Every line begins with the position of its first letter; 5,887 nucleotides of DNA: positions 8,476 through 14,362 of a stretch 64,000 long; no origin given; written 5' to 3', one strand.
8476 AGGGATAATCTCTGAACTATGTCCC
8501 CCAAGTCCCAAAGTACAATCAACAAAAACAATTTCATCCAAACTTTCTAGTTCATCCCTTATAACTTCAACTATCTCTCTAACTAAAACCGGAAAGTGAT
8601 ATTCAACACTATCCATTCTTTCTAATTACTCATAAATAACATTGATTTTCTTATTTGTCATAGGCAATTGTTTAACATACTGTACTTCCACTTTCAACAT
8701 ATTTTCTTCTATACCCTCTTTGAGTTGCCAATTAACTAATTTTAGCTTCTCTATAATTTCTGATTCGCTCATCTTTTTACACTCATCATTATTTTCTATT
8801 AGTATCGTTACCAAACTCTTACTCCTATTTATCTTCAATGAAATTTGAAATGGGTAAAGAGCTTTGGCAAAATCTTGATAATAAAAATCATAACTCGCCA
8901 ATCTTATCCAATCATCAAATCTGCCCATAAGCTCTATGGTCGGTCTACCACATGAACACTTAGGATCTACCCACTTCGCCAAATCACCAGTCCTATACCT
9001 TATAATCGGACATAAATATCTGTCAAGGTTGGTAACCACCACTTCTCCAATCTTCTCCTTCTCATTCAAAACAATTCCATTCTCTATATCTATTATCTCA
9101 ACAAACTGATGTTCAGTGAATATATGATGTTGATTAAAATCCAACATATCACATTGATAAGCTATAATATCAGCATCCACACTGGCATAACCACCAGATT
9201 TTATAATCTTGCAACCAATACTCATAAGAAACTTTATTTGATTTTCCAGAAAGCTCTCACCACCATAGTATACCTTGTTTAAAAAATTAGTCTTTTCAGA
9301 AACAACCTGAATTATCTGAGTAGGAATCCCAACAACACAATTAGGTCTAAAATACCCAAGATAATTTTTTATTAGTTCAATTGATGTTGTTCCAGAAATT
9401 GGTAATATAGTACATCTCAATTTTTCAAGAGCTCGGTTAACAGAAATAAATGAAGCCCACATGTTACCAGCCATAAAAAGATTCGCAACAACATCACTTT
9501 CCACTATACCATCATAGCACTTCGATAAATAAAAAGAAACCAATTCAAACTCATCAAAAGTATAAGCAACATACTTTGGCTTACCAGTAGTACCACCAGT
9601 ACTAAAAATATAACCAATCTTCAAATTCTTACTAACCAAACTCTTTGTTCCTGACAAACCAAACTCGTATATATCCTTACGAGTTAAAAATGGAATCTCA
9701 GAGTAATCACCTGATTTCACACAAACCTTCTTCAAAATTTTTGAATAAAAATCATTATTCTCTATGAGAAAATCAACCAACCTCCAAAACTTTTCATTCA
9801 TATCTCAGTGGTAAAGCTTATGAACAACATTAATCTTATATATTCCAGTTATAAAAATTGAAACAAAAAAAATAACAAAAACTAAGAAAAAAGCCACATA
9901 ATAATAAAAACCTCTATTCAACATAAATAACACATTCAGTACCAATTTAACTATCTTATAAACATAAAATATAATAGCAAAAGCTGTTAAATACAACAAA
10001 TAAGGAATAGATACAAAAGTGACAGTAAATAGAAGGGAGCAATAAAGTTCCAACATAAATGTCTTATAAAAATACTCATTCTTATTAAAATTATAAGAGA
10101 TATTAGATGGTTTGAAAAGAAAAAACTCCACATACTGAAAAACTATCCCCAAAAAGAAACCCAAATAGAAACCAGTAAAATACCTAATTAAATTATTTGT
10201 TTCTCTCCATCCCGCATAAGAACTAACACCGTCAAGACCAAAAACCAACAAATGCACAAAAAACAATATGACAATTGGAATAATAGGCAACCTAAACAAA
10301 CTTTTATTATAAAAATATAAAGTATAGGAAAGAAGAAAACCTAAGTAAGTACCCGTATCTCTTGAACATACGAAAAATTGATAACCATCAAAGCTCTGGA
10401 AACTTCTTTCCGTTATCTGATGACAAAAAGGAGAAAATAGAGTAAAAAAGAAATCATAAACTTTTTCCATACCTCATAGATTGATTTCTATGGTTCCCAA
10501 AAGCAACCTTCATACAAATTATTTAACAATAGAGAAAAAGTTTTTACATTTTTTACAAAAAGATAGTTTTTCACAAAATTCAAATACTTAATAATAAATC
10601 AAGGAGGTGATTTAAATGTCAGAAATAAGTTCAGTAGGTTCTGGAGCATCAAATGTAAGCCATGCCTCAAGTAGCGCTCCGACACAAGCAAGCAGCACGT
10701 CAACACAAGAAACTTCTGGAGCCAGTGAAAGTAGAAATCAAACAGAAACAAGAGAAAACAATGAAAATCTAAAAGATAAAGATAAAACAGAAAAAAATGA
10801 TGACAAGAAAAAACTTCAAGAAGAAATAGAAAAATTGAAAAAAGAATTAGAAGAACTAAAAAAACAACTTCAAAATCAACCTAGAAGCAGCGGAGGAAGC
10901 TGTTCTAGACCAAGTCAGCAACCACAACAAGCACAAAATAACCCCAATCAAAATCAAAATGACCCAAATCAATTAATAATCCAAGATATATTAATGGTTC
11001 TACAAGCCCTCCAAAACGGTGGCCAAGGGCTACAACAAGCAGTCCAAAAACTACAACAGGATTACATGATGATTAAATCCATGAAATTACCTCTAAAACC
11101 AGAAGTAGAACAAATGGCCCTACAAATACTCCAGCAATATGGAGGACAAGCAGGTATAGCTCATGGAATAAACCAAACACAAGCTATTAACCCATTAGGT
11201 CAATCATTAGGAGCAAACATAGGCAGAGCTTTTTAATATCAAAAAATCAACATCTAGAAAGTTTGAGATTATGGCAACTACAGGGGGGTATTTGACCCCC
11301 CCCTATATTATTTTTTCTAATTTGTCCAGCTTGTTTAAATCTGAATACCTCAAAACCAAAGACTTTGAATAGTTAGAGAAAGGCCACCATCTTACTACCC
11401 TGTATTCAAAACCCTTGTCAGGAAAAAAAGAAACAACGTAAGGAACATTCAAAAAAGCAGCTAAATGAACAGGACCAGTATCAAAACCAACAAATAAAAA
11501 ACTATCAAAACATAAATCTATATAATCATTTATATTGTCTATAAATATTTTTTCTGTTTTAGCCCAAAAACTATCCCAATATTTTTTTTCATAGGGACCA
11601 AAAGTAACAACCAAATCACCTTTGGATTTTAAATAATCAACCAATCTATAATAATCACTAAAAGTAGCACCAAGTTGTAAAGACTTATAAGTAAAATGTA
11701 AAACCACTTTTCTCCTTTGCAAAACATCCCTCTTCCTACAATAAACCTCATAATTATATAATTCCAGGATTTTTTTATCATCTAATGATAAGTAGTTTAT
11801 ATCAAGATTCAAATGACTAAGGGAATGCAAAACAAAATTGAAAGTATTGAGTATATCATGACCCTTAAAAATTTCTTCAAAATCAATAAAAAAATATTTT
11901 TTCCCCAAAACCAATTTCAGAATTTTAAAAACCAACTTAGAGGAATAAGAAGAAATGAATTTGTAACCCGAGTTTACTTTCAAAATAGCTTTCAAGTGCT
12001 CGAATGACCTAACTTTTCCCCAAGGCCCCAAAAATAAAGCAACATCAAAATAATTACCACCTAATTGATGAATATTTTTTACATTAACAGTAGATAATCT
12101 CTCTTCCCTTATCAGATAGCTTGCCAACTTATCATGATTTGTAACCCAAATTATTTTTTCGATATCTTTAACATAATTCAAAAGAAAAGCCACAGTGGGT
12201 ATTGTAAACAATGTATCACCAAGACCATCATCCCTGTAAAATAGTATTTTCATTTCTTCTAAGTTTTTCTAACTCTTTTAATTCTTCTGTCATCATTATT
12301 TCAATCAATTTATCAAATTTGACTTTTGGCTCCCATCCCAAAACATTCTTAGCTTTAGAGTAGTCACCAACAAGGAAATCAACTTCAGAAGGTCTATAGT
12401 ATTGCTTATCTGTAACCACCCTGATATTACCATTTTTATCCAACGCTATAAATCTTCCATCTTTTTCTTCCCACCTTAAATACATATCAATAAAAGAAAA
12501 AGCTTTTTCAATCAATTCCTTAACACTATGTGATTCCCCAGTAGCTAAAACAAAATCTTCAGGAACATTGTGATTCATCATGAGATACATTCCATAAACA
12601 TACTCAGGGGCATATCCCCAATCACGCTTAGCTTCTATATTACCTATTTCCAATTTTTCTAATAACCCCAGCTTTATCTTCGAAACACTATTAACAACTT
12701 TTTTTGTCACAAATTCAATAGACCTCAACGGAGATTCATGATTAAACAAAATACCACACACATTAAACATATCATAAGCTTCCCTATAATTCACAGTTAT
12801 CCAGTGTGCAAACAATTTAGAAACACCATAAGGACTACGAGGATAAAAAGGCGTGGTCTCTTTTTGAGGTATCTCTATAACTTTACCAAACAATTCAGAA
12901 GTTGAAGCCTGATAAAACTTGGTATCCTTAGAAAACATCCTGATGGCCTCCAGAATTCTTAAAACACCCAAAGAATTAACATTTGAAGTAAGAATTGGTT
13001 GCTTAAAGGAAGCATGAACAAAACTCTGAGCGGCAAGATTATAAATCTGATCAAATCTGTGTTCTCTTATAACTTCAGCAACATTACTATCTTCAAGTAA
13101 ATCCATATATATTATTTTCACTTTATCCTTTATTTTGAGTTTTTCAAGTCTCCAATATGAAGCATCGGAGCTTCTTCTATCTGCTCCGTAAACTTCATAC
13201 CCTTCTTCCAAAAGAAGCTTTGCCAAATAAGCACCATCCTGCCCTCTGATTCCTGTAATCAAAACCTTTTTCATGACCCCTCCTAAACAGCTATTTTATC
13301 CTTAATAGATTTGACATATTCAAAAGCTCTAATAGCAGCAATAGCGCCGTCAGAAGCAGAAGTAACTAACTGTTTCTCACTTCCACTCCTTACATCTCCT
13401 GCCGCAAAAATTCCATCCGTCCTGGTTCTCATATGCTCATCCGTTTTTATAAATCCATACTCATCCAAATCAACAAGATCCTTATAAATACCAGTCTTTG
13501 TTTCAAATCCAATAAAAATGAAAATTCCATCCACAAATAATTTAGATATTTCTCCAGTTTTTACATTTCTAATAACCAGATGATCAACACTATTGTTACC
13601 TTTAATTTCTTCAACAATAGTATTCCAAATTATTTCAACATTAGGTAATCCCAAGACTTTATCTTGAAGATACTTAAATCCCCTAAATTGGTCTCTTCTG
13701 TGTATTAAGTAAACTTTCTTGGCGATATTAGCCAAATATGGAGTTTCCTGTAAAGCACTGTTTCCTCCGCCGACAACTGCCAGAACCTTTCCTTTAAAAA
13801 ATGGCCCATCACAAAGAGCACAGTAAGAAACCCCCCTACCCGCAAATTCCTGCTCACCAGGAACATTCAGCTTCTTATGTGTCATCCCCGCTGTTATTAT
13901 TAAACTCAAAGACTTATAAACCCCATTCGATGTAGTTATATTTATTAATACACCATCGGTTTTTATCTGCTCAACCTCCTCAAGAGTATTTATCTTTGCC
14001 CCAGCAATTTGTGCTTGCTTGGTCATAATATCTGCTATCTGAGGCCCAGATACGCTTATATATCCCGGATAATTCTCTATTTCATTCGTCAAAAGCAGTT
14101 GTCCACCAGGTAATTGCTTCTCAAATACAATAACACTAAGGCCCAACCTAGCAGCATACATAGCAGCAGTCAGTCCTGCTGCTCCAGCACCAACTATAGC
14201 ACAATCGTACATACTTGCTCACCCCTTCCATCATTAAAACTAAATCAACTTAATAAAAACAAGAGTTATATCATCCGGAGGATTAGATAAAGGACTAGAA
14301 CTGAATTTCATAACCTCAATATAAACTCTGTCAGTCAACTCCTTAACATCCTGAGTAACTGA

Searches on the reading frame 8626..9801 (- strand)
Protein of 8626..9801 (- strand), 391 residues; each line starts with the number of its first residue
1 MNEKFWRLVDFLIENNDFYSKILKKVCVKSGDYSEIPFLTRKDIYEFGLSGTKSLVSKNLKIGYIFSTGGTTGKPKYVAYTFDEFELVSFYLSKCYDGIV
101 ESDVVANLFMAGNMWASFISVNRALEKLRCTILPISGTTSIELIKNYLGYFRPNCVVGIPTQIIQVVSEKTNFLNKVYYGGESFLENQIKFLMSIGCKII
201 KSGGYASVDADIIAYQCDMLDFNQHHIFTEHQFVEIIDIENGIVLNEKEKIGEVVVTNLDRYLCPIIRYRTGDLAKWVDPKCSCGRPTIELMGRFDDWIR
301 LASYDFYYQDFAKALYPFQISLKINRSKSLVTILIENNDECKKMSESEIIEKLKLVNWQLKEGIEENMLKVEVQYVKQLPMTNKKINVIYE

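Call 9: search_protein_families(library=pfam, proteins=[window:8626-9801:-])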
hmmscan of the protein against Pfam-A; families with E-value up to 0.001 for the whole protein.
window:8626-9801:- (391 aa): 1 family
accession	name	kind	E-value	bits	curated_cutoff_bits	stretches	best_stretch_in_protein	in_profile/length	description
PF00501.34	AMP-binding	-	1.4e-05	24.5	29.9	1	63-256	165-374/384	AMP-binding enzyme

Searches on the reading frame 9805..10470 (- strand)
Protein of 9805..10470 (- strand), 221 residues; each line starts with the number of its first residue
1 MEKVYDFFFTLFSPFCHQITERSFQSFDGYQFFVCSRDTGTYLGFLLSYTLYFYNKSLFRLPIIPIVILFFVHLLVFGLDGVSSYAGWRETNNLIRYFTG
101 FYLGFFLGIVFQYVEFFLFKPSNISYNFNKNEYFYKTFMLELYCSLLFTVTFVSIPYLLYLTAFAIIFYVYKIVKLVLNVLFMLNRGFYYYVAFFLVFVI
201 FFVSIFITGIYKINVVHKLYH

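Call 8: search_protein_families(library=pfam, proteins=[window:9805-10470:-])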
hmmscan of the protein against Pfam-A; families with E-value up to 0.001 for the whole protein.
window:9805-10470:- (221 aa): 1 family
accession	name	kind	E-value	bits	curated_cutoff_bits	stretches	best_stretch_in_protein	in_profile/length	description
PF09858.14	DUF2085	-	3.8e-22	78.9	25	1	16-109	1-89/90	Predicted membrane protein (DUF2085)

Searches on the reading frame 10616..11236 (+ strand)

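Call 8: search_protein_families(library=pfam, proteins=[window:10616-11236:+])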
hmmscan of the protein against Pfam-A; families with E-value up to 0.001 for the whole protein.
window:10616-11236:+ (206 aa): 0 families

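Call 27: search_protein_families(library=ncbifam, proteins=[window:10616-11236:+], max_evalue=0.01)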
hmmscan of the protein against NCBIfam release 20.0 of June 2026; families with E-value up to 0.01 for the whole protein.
window:10616-11236:+ (206 aa): 2 families
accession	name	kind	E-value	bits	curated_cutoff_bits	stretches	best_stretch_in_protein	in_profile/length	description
NF045487.1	ASRP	equivalog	0.0037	15.9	300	1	38-87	132-181/593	archaea-specific SMC-related protein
TIGR01554.3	major_cap_HK97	equivalog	0.0062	15.7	27.5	1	43-113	13-81/385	phage major capsid protein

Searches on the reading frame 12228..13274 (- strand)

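Call 23: search_protein_families(library=pfam, proteins=[window:12228-13274:-])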
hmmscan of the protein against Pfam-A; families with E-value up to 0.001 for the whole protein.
window:12228-13274:- (348 aa): 3 families
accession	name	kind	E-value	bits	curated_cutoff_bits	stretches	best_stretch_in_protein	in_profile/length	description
PF16363.11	GDP_Man_Dehyd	-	5.5e-129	430.8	27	1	5-327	1-332/332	GDP-mannose 4,6 dehydratase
PF01370.27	Epimerase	-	1.2e-62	211.9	20.9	1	4-243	1-239/240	NAD dependent epimerase/dehydratase family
PF04321.23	RmlD_sub_bind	-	2.9e-11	43.4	27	1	3-154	2-130/287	RmlD substrate binding domain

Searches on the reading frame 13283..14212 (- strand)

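Call 23: search_protein_families(library=pfam, proteins=[window:13283-14212:-])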
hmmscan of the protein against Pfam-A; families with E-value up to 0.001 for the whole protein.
window:13283-14212:- (309 aa): 11 families
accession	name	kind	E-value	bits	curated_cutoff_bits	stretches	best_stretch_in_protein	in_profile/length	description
PF07992.20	Pyr_redox_2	-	3.9e-46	158.2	26.1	1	2-287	1-289/291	Pyridine nucleotide-disulphide oxidoreductase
PF13738.12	Pyr_redox_3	-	1.6e-21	77.3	30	2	55-272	79-305/305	Pyridine nucleotide-disulphide oxidoreductase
PF00070.33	Pyr_redox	-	7e-19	68.6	22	1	144-214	2-79/82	Pyridine nucleotide-disulphide oxidoreductase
PF01266.30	DAO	-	2.1e-09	37.8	27.9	1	3-37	1-37/353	FAD dependent oxidoreductase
PF00890.30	FAD_binding_2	-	4.4e-09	36.5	20.4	1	3-35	1-33/414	FAD binding domain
PF03486.20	HI0933_like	-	1.7e-08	34.7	50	1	3-34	2-33/244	HI0933-like protein Rossmann domain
PF13450.12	NAD_binding_8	-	1.9e-07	31.7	21.9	1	6-38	1-34/68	NAD(P)-binding Rossmann-like domain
PF01946.23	Thi4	-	2.8e-06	27.2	26.2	1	3-37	19-55/235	Thi4 family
PF12831.13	FAD_oxidored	-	3.6e-06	27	27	1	3-38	1-37/416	FAD dependent oxidoreductase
PF01134.28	GIDA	-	9e-06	25.4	22.1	1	3-81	1-57/391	Glucose inhibited division protein A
PF01262.27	AlaDh_PNT_C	-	0.00095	19.1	23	0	5-97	32-133/214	Alanine dehydrogenase/PNT, C-terminal domain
